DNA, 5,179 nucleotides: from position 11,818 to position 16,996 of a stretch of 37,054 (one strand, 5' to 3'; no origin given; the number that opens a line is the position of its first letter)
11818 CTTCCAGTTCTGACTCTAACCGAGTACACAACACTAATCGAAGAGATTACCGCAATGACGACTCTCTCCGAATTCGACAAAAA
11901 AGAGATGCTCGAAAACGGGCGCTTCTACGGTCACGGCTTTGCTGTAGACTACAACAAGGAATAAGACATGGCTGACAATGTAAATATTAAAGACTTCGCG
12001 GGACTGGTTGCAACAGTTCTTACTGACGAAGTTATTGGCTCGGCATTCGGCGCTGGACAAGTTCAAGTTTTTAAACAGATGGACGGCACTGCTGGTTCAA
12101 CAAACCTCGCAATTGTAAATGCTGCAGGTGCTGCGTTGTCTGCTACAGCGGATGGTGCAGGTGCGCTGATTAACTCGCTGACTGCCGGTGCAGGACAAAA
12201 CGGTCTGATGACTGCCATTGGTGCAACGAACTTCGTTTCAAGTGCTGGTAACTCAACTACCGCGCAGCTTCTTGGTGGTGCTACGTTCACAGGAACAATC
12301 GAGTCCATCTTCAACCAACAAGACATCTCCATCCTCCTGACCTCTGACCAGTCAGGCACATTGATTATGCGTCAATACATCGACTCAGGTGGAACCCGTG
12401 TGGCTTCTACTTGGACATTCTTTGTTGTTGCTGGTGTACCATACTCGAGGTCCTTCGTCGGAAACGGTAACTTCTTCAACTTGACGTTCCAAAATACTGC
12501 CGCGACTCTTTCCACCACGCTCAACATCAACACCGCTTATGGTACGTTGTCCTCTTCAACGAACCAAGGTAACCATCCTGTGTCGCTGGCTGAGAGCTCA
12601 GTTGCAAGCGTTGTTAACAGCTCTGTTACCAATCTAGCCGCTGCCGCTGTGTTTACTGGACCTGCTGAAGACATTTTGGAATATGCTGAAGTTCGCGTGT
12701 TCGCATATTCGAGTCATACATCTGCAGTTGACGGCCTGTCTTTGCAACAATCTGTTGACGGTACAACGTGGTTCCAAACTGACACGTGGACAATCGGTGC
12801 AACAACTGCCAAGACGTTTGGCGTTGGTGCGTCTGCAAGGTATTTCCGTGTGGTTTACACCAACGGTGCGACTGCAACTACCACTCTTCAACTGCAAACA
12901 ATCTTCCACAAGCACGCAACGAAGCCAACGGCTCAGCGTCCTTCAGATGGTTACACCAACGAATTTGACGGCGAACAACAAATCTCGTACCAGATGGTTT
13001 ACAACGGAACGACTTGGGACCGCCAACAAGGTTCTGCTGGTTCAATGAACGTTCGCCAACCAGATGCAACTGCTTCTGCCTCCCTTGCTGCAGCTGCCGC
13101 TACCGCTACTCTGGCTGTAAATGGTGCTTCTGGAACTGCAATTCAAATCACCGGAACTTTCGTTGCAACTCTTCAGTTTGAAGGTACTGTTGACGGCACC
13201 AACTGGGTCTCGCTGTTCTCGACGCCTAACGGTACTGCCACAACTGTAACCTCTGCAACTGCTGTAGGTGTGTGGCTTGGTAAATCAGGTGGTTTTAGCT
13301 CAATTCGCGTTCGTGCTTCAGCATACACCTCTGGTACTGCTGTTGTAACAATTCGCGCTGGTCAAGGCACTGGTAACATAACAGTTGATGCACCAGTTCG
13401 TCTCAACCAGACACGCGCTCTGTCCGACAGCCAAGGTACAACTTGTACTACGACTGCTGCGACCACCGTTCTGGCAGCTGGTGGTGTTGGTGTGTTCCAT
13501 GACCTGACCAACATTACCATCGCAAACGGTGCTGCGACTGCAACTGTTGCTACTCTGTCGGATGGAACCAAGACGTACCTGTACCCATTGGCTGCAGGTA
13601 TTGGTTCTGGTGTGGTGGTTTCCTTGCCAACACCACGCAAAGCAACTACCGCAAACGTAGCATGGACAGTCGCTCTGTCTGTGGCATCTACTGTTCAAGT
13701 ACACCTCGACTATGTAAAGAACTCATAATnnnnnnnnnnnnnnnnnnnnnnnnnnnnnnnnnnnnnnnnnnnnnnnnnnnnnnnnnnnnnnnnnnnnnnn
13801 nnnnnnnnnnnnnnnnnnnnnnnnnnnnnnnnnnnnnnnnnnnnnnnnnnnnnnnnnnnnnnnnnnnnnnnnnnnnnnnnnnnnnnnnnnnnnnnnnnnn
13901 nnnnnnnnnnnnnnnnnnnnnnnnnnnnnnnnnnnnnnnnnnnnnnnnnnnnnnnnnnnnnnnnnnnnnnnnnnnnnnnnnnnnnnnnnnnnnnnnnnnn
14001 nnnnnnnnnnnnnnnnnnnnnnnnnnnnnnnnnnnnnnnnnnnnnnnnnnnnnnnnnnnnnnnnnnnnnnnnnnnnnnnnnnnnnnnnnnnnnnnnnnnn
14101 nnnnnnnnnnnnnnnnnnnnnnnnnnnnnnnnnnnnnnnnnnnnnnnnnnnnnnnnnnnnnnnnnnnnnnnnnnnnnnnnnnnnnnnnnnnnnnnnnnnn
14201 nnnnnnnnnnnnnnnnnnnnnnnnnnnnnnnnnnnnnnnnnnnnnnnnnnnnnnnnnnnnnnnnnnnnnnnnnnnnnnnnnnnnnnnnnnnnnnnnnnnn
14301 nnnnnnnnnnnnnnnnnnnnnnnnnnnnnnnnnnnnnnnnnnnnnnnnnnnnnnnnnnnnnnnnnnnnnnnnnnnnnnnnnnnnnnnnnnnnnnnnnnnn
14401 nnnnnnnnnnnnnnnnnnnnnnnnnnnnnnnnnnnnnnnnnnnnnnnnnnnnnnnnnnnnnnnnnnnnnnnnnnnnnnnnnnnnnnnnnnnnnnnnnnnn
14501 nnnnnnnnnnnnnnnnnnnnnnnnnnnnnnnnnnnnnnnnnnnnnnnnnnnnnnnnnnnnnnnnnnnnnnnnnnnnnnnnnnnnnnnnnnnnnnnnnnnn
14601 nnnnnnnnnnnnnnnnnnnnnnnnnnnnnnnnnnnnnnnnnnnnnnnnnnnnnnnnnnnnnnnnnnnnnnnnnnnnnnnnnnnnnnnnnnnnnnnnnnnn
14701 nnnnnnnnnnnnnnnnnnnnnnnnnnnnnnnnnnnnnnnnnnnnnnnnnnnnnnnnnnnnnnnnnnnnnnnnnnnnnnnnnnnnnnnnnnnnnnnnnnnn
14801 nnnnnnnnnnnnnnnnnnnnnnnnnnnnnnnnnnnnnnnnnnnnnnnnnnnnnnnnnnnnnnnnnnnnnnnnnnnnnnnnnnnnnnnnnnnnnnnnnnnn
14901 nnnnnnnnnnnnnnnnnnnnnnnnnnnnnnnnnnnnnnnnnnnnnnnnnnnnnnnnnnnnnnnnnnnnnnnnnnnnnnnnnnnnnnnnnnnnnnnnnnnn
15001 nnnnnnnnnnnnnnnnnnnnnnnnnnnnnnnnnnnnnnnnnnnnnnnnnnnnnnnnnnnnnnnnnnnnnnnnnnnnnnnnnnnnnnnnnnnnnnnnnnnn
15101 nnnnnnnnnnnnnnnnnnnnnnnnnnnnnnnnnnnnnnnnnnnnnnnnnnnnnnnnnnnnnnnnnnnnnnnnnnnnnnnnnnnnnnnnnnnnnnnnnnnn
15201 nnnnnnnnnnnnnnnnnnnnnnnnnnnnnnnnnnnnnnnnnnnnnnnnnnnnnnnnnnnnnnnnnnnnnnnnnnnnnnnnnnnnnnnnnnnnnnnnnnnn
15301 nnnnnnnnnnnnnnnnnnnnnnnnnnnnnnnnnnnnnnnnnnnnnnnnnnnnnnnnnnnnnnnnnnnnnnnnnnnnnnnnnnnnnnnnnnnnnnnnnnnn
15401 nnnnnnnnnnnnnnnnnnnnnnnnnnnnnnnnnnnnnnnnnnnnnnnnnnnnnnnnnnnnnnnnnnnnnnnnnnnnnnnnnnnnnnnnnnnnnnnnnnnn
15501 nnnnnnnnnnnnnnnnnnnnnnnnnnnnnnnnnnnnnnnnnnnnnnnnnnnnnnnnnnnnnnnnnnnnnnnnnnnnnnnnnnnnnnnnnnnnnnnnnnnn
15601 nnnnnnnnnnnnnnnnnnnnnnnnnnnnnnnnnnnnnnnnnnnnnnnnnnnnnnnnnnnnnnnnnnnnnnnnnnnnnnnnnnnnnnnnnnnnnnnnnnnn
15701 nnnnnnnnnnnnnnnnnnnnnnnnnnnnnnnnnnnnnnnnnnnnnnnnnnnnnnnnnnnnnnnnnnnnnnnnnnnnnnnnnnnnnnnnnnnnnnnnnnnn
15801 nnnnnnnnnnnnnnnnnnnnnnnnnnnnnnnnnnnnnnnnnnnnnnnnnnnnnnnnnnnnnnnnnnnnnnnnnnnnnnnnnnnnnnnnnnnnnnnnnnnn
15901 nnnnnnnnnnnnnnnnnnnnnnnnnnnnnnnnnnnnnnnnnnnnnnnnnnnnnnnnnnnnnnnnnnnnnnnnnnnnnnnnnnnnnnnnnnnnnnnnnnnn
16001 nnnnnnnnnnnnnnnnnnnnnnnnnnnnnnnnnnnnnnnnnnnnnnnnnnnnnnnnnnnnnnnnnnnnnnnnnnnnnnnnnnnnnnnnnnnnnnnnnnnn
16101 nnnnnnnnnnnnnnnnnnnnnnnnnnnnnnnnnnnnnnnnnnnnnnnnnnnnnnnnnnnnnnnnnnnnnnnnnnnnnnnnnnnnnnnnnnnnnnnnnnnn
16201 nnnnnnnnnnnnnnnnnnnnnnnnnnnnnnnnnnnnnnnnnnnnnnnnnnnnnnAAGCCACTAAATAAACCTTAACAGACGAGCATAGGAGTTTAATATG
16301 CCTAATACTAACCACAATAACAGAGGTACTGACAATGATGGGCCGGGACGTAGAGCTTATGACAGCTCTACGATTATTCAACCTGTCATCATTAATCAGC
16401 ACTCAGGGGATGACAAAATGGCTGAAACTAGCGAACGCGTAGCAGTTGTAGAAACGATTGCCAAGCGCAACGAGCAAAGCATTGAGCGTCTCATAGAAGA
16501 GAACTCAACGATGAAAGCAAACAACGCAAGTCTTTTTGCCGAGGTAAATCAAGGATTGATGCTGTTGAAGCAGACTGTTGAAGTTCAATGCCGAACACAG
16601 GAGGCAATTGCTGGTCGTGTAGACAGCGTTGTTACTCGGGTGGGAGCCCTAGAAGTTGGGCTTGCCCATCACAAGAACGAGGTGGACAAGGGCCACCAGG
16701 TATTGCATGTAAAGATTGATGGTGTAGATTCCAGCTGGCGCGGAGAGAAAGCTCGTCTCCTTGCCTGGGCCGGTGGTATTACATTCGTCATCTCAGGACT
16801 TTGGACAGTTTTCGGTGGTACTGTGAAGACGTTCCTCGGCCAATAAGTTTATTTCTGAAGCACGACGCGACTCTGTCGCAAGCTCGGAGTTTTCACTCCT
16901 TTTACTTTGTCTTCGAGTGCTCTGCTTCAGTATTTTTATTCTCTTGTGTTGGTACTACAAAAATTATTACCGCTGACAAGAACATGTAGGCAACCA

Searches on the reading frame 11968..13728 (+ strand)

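Call 10: search_protein_families(library=pfam, proteins=[window:11968-13728:+], max_evalue=0.01)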
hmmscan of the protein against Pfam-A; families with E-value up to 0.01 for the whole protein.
window:11968-13728:+ (586 aa): 1 family
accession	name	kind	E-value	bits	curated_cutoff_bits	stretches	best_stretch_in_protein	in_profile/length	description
PF19912.4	DUF6385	-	0.0033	17.9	26.8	1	257-308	22-75/82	Domain of unknown function (DUF6385)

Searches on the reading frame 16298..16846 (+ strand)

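Call 84: search_protein_families(library=phrogs, proteins=[window:16298-16846:+], max_evalue=0.01)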
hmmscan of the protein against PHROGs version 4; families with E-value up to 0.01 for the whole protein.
window:16298-16846:+ (182 aa): 1 family
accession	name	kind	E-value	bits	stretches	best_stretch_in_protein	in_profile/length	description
phrog_11953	-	DNA, RNA and nucleotide metabolism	0.0022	18.8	1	42-106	56-120/154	exonuclease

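Call 85: search_protein_families(library=pfam, proteins=[window:16298-16846:+], max_evalue=0.01)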
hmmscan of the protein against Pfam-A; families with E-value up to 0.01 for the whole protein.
window:16298-16846:+ (182 aa): 0 families
